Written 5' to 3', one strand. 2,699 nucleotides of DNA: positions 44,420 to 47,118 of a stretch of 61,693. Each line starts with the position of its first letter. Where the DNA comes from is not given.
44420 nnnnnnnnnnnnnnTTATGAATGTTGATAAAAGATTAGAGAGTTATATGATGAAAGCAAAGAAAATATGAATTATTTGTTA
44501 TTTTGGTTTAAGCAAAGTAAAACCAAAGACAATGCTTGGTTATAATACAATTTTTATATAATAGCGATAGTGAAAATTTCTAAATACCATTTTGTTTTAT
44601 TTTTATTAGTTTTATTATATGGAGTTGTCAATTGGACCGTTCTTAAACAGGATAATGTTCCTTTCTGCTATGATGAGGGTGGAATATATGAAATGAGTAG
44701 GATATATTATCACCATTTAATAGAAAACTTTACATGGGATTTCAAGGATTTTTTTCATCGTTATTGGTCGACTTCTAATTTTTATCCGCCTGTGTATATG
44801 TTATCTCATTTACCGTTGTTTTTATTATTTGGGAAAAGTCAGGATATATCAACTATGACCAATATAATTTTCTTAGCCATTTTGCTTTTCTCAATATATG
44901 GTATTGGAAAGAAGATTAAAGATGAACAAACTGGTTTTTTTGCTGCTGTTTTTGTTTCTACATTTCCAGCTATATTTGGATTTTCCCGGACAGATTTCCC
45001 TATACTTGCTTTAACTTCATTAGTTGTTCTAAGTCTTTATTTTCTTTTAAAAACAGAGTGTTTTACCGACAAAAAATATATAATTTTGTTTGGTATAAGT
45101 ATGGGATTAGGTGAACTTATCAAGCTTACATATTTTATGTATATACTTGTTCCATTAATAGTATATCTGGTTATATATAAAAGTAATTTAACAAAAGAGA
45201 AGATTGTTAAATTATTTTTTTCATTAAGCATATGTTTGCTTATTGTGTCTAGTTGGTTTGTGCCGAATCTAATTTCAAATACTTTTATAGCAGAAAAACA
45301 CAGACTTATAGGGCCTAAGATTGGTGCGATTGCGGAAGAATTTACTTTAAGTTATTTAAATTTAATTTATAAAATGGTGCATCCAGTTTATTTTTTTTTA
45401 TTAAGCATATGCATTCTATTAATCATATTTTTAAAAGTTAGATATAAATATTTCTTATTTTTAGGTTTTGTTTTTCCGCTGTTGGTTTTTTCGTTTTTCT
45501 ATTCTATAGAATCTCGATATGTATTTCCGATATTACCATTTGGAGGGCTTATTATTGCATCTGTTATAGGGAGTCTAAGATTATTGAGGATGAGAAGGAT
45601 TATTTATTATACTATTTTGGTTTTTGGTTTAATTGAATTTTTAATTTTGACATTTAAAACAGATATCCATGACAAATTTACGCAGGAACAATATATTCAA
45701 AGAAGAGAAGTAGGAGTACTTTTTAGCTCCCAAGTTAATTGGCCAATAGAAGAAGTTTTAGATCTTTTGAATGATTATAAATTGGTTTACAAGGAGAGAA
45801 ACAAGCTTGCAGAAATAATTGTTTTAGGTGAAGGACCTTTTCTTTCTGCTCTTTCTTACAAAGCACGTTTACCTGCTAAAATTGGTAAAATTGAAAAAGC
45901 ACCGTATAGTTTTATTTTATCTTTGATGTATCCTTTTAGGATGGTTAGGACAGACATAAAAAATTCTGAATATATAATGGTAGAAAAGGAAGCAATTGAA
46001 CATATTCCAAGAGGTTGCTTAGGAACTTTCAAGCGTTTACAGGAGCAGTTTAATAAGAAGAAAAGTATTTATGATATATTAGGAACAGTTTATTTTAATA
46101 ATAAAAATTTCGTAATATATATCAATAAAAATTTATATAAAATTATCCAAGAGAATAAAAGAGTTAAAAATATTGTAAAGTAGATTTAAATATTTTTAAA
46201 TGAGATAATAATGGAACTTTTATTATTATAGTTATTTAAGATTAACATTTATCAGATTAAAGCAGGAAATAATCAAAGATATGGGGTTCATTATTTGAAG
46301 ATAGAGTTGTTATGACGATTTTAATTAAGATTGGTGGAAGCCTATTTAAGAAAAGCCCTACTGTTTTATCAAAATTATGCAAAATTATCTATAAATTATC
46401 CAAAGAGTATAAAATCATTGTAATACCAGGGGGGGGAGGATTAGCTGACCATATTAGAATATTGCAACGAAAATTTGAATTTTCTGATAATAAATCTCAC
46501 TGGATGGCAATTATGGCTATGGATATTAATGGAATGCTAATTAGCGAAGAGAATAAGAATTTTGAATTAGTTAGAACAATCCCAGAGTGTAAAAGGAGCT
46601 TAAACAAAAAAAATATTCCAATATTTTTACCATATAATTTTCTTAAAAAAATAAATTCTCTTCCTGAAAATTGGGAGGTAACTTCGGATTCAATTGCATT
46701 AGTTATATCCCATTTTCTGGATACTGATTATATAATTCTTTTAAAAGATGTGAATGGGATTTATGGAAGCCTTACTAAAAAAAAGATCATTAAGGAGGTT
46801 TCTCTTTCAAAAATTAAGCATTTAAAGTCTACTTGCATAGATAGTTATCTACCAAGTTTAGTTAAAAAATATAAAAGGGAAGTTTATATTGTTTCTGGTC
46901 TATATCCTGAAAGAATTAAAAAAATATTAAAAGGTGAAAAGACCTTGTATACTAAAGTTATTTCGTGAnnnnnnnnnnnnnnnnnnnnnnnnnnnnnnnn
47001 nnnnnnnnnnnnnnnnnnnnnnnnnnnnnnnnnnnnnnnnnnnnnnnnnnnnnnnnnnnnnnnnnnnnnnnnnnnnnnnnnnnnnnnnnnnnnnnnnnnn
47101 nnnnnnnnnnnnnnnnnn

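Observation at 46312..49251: Methanofuran-type furan module (MfnE-like kinase, MfnF-like barrel, MfnB) in a diderm bacterium without visible C1 context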

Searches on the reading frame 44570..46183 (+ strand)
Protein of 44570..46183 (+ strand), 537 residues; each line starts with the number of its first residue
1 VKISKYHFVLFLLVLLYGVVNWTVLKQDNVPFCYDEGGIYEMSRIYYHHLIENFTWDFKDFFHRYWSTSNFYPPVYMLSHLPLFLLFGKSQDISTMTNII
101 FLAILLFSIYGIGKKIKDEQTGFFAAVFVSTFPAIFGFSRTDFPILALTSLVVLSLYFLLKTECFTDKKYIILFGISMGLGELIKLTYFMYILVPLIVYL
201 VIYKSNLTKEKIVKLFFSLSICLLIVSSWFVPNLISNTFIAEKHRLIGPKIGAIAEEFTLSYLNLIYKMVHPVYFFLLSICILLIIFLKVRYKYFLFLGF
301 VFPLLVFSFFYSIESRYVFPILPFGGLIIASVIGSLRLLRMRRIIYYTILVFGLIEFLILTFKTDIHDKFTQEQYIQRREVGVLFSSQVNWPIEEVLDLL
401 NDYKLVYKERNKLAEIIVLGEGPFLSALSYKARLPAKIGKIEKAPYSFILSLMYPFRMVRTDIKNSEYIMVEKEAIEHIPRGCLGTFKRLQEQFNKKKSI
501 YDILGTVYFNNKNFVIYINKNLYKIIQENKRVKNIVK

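Call 3: search_protein_families(library=pfam, proteins=[window:44570-46183:+], max_evalue=0.01)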
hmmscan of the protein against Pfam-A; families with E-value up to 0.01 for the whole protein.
window:44570-46183:+ (537 aa): 2 families
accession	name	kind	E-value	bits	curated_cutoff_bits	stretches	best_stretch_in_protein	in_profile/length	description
PF13231.12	PMT_2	-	1.2e-11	45.6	26.1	1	82-228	12-156/160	Dolichyl-phosphate-mannose-protein mannosyltransferase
PF14068.11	YuiB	-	0.0092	17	27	1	170-208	10-48/101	Putative membrane protein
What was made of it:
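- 44570..46183 (+): GT-C glycosyltransferase (PMT_2 / ArnT-like), immediately upstream of the operon. It is an associated gene, not a core member. Pfam PMT_2 scores 45.6 bits against a cut-off of 26.1 (call 3).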

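Call 4: search_protein_families(library=ncbifam, proteins=[window:44570-46183:+], max_evalue=0.01)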
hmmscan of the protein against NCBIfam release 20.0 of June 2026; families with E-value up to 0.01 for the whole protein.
window:44570-46183:+ (537 aa): 1 family
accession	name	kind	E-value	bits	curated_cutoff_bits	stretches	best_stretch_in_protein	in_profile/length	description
NF047440.1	LA3751_2_3_fam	subfamily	0.0021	16.9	200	1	72-374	81-396/460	LA_3751/LA_3752 family putative glycosyltransferase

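Call 74: find_homologous_proteins(query=window:44570-46183:+, max_evalue=0.00001)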
Query window:44570-46183:+ (537 aa): 8 proteins with E <= 0.00001 among 8000 candidates.
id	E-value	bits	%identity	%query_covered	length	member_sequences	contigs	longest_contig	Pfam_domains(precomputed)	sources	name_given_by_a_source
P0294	1.6e-170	587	52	99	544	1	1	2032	PF13231.13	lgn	-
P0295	2.1e-167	577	50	99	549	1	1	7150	PF13231.13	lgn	-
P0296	7.4e-159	548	49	99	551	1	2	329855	PF13231.13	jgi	-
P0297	1.1e-154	535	49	97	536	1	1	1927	PF13231.13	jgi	jgi:4-amino-4-deoxy-L-arabinose transferase-like glycosyltransferase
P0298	3.5e-28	117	29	79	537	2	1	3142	PF02366.25,PF13231.13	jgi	-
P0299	1.1e-27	116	29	73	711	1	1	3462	PF13231.13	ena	-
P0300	2.4e-19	88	29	41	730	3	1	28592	PF13231.13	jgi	jgi:4-amino-4-deoxy-L-arabinose transferase-like glycosyltransferase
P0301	8.6e-11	60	26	59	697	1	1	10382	PF13231.13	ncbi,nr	ncbi:MAG: glycosyltransferase family 39 protein [Nitrospinae bacterium]|nr:glycosyltransferase famil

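Call 75: find_encoding_contigs(protein=P0296, flank=10000, max_places=1)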
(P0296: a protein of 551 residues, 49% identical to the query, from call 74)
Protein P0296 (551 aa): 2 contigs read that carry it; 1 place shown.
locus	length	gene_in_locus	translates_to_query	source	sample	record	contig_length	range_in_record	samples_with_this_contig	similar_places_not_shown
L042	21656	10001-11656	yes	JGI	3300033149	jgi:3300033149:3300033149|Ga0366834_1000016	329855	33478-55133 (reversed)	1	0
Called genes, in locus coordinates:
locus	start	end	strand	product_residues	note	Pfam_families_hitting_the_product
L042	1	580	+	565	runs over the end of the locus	PF07715:Plug, PF00593:TonB_dep_Rec_b-barrel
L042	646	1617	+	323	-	PF13177:DNA_pol3_delta2, PF00004:AAA (faint)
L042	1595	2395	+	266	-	PF04468:PSP1, PF28472:PSP1_3rd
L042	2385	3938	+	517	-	PF00133:tRNA-synt_1, PF01406:tRNA-synt_1e (weak), PF09334:tRNA-synt_1g, PF00133:tRNA-synt_1, PF19303:Anticodon_3 (weak), PF08264:Anticodon_1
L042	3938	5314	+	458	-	PF01026:TatD_DNase, PF04055:Radical_SAM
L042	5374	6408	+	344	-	PF02517:Rce1-like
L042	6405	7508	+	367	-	PF04015:DUF362, PF00037:Fer4 (weak), PF12838:Fer4_7, PF13237:Fer4_10 (weak), PF14697:Fer4_21 (weak)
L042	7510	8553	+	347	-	PF01008:IF-2B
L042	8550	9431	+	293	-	PF00586:AIRS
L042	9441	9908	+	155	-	PF02367:TsaE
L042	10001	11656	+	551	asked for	PF13231:PMT_2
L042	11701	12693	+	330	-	PF00535:Glycos_transf_2, PF10111:Glyco_tranf_2_2, PF13632:Glyco_trans_2_3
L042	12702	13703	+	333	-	-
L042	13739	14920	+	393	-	PF00535:Glycos_transf_2, PF21969:MGS_GT (weak)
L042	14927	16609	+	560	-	-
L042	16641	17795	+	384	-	-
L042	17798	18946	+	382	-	PF13439:Glyco_transf_4, PF20706:GT4-conflict, PF00534:Glycos_transf_1, PF13692:Glyco_trans_1_4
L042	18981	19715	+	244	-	PF00535:Glycos_transf_2, PF10111:Glyco_tranf_2_2 (weak)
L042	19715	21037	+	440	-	PF01593:Amino_oxidase, PF13450:NAD_binding_8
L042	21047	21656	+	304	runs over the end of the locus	PF00106:adh_short (weak), PF01073:3Beta_HSD, PF01370:Epimerase, PF02719:Polysacc_synt_2, PF04321:RmlD_sub_bind, PF05368:NmrA, PF13460:NAD_binding_10, PF16363:GDP_Man_Dehyd, +2 more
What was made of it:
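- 44570..46183 (+): However, a syntenic relative, L042, keeps this gene after tsaE and carries GT2/GT4 genes in place of the cassette (call 75).
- Closest known: ArnT / undecaprenyl-phosphate-L-Ara4N lipid A modification. Different: The same GT-C is present in a relative without the cassette (call 75).
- A syntenic relative carries glycan-synthesis genes at exactly this position (call 75). The window's GT-C gene is also present in a relative that lacks the cassette (call 75).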

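Call 76: find_encoding_contigs(protein=P0295, flank=7000, max_places=1)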
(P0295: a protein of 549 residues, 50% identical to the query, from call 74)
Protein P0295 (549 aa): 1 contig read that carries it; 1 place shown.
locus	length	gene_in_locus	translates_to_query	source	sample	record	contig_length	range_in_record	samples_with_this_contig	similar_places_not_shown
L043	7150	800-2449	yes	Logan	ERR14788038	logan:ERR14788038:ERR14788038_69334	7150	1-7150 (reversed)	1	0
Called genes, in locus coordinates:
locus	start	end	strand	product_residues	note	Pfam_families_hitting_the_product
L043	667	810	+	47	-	-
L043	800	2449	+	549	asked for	PF13231:PMT_2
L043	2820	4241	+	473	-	PF04055:Radical_SAM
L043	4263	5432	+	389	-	PF04389:Peptidase_M28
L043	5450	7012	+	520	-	PF02310:B12-binding, PF04055:Radical_SAM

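Call 86: predict_structure(alignment_id=A3)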
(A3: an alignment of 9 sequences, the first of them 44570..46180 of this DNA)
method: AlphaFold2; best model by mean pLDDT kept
length: 537 residues; sequences in the alignment: 9
mean_pLDDT: 59.7   pTM: 0.55
mean pLDDT of the five models: 59.7, 59.4, 59.4, 56.8, 55.7
residues with pLDDT >= 90: 4; 70-90: 176; 50-70: 152; < 50: 205
segments of 3 or more residues with pLDDT < 50: 1-4, 6-42, 65-76, 78-117, 127-142, 241-259, 361-370, 372-391, 422-460
pLDDT, mean of each block of 10 residues (from residue 1): 43 47 42 39 52 54 48 48 46 44 42 46 50 43 57 78 83 82 72 85 83 89 75 54 44 42 58 74 82 80 74 57 72 78 73 59 45 47 37 59 61 59 38 34 36 39 68 65 63 82 79 80 81 58
secondary structure, 60 per line:
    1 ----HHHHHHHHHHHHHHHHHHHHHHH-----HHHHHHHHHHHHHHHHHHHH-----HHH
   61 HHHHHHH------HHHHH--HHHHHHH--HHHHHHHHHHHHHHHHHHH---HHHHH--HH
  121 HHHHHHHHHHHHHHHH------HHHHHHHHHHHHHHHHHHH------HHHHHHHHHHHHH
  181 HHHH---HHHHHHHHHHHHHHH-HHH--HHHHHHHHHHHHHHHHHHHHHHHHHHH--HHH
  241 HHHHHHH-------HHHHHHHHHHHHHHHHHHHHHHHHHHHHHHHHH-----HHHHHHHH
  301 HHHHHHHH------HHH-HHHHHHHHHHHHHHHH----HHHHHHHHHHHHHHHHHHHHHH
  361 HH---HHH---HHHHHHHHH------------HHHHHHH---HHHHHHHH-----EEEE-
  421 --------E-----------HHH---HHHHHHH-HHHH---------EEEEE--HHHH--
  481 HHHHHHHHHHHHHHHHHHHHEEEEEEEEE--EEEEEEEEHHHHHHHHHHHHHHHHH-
elements in order: H5-27 H33-52 H58-67 H74-78 H81-87 H90-108 H112-116 H119-136 H143-161 H168-184 H188-202 H209-235 H238-247 H255-287 H293-308 H319-334 H339-362 H372-380 H393-399 H403-410 E416-419 H447-453 H455-458 E468-472 H475-478 H481-500 E501-509 E512-519 H520-536
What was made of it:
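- Tried and rejected: The GT-C structure model is poor (pLDDT 59.7, call 86).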

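Call 88: fold_search(model_id=the predicted structure, library=pdb)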
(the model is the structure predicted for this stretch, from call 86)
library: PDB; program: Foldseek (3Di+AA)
matches with E <= 10: 437; with E <= 0.001: 4
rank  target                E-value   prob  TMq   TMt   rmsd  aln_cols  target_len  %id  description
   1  5ezm                  2.2e-04  1.00  0.44  0.44  12.9       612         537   13  Crystal Structure of ArnT from Cupriavidus metallidurans in the apo state (released 2016-02-17)
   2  9s6t_A                4.1e-04  1.00  0.37  0.41  12.4       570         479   13  Ternary cryo-EM structure of chicken ALG12 with Dol25-PP-GlcNAc2Man7, Dol25-P-Man, and Fab (released 2026-03-18)
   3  5f15                  4.5e-04  1.00  0.42  0.42  12.9       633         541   12  Crystal Structure of ArnT from Cupriavidus metallidurans bound to Undecaprenyl phosphate (released 2016-02-17)
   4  7oci_F                6.4e-04  1.00  0.44  0.38  13.0       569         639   12  Cryo-EM structure of yeast Ost6p containing oligosaccharyltransferase complex (released 2022-02-16)
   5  8age_A                1.1e-03  1.00  0.42  0.37  12.9       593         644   12  Structure of yeast oligosaccharylransferase complex with acceptor peptide bound (released 2022-12-07)
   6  8agb_A                1.1e-03  1.00  0.43  0.37  13.6       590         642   12  Structure of yeast oligosaccharylransferase complex with lipid-linked oligosaccharide bound (released 2022-12-07)
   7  8b6l_I                1.5e-03  1.00  0.44  0.36  16.0       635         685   11  Subtomogram average of the human Sec61-TRAP-OSTA-translocon (released 2022-12-07)
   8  6s7o_A                2.7e-03  1.00  0.44  0.38  13.6       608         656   11  Cryo-EM structure of human oligosaccharyltransferase complex OST-A (released 2019-12-18)
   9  6s7t_A                3.6e-03  1.00  0.47  0.38  11.3       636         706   11  Cryo-EM structure of human oligosaccharyltransferase complex OST-B (released 2019-12-18)
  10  6c26_A                3.7e-03  1.00  0.44  0.38  12.6       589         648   11  The Cryo-EM structure of a eukaryotic oligosaccharyl transferase complex (released 2018-01-31)
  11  8if8_C                4.2e-03  1.00  0.39  0.36  15.1       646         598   10  Arabinosyltransferase AftA (released 2023-05-31)
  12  6ezn_F                6.0e-03  1.00  0.45  0.39  14.6       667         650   12  Cryo-EM structure of the yeast oligosaccharyltransferase (OST) complex (released 2018-01-17)
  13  9n9j_I                6.3e-03  1.00  0.44  0.36  13.2       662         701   10  Structure of a GRP94 folding intermediate engaged with a CCDC134- and FKBP11-bound secretory translocon (released 2025-11-19)
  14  6ftg_5                8.6e-03  1.00  0.39  0.34  16.8       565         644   12  Subtomogram average of OST-containing ribosome-translocon complexes from canine rough microsomal membranes (released 2018-03-21)
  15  8pn9_A                1.2e-02  1.00  0.45  0.38  12.9       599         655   11  Structure of human oligosaccharyltransferase OST-A complex bound to NGI-1 (released 2024-05-08)
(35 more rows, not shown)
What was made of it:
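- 44570..46183 (+): The AF2 model is low-confidence (pLDDT 59.7, call 86), yet every top Foldseek match is a GT-C enzyme, with ArnT 5ezm first (call 88).
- On GT-C glycosyltransferases (PMT_2): All top fold matches are GT-C enzymes, but the model is weak: pLDDT 59.7 and TM 0.44 (calls 86, 88).
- Closest known: ArnT / undecaprenyl-phosphate-L-Ara4N lipid A modification. Same: The upstream gene is a PMT_2 GT-C whose best fold match is ArnT (calls 3, 88).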

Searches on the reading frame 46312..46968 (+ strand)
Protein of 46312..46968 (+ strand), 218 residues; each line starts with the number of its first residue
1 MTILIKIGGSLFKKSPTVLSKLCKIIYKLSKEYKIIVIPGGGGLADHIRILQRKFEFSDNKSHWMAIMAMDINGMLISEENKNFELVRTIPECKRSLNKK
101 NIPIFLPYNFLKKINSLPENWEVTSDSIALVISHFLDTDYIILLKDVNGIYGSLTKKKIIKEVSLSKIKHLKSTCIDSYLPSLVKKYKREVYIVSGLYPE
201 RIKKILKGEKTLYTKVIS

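Call 3: search_protein_families(library=pfam, proteins=[window:46312-46968:+], max_evalue=0.01)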
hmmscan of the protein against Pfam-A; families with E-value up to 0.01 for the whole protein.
window:46312-46968:+ (218 aa): 1 family
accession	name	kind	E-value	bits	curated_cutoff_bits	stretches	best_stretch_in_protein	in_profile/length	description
PF00696.33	AA_kinase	-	6.5e-21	75.6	24.9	1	1-171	1-207/234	Amino acid kinase family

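Call 4: search_protein_families(library=ncbifam, proteins=[window:46312-46968:+], max_evalue=0.01)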
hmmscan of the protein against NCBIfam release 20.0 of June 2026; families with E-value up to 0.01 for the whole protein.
window:46312-46968:+ (218 aa): 7 families
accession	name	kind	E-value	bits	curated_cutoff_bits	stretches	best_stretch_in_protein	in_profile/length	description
NF040622.1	MfnE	equivalog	2.8e-52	177.5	300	1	4-217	3-211/211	[5-(aminomethyl)furan-3-yl]methyl phosphate kinase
TIGR02076.1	pyrH_arch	equivalog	4.5e-13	49.3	158.05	1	3-210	1-216/222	UMP kinase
TIGR00761.1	argB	equivalog_domain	1.8e-09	37.5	151.3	1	120-174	151-204/231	acetylglutamate kinase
NF040647.1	IPPK_Arch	equivalog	4.9e-07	29.3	120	1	119-214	147-257/259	isopentenyl phosphate kinase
TIGR02075.1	pyrH_bact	equivalog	1e-05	25.3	243.9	1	3-211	4-228/233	UMP kinase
NF010662.0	PRK14058.1-4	equivalog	1.9e-05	24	194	1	122-174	167-216/264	[LysW]-aminoadipate/[LysW]-glutamate kinase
NF005158.0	PRK06635.2-2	equivalog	0.001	18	717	1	78-202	107-240/401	aspartate kinase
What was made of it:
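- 46312..46968 (+): MfnE-type kinase with the amino-acid-kinase fold. It is predicted to convert a furan-methyl phosphate to the diphosphate. NCBIfam MfnE NF040622 scores 177.5 bits against a cut-off of 300 (calls 3, 4).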

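Call 12: search_solved_structures(query=window:46312-46968:+, max_evalue=0.001, show_alignments=1)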
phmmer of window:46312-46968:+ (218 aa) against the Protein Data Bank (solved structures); distinct sequences matched with E-value up to 0.001: 7.
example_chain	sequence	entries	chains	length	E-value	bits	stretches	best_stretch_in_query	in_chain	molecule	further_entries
7qrh_AAA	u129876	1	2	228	9.2e-34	120.2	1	4-216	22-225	Aspartate/glutamate/uridylate kinase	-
2ij9_A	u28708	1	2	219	2e-08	37.4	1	1-210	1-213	Uridylate kinase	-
2bri_A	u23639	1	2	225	1.4e-07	34.7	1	1-170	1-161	URIDYLATE KINASE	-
2bmu_A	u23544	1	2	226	1.4e-07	34.7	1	1-170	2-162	URIDYLATE KINASE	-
2ji5_A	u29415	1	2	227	1.5e-07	34.6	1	1-170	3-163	URIDYLATE KINASE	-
2brx_A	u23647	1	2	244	1.9e-07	34.3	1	1-171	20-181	URIDYLATE KINASE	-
2ako_A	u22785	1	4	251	0.00033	23.7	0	3-177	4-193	Glutamate 5-kinase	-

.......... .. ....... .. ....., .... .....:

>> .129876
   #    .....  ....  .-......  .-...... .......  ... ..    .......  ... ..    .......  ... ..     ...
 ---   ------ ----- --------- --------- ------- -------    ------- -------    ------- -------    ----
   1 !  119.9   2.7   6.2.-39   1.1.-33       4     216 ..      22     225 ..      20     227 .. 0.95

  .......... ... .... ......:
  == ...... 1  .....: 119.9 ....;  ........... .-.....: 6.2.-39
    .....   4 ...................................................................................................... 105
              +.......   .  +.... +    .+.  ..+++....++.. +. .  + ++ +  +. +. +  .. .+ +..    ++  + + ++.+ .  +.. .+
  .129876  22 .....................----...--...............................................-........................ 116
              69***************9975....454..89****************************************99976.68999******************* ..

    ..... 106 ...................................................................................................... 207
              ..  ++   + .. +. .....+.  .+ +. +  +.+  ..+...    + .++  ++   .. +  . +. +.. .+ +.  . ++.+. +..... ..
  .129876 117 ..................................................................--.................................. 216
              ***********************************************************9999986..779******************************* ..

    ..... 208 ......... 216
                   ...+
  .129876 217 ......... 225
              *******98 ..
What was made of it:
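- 46312..46968 (+): PDB 7qrh matches at 120 bits (call 12).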
